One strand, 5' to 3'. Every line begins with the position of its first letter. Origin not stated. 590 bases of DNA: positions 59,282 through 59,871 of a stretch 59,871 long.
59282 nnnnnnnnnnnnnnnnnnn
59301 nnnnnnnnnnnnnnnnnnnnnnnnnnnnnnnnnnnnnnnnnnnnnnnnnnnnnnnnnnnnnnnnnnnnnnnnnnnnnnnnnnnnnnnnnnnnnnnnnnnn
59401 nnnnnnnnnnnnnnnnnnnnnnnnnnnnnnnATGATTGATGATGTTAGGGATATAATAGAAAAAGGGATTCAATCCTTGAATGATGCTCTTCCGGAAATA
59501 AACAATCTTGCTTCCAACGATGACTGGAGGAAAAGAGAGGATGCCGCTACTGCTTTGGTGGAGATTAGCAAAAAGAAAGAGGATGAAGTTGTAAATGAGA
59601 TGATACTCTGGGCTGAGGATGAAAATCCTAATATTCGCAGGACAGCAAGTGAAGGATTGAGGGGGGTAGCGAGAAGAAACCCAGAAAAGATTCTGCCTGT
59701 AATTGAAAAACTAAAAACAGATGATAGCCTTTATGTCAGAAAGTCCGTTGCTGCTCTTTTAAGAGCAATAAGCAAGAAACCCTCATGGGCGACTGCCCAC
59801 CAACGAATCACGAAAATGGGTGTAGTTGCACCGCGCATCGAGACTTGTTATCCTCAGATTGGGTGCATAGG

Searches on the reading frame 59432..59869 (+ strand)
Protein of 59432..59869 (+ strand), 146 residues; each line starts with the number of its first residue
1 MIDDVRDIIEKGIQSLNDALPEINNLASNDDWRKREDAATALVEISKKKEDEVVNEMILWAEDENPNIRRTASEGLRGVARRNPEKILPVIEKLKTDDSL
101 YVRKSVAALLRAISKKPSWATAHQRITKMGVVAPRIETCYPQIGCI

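Call 101: search_protein_families(library=pfam, proteins=[window:59432-59869:+], max_evalue=0.001)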
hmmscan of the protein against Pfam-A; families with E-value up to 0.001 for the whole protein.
window:59432-59869:+ (146 aa): 5 families
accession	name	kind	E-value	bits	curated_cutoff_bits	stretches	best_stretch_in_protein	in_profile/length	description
PF02985.28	HEAT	-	5.1e-10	39.1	23.5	0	87-115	1-29/31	HEAT repeat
PF13646.12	HEAT_2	-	6.9e-09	36.3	27.7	1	60-114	7-59/88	HEAT repeats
PF08713.17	DNA_alkylation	-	2.1e-07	31.3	21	1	30-116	98-185/213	DNA alkylation repair enzyme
PF24714.1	TOR1L1_N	-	0.00073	19.4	43.3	0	13-53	206-246/281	TORTIFOLIA1 N-terminal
PF25786.1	HEAT_GCN1_C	-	0.00082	19.8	27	0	47-93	62-108/151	GCN1-like, C-terminal HEAT repeats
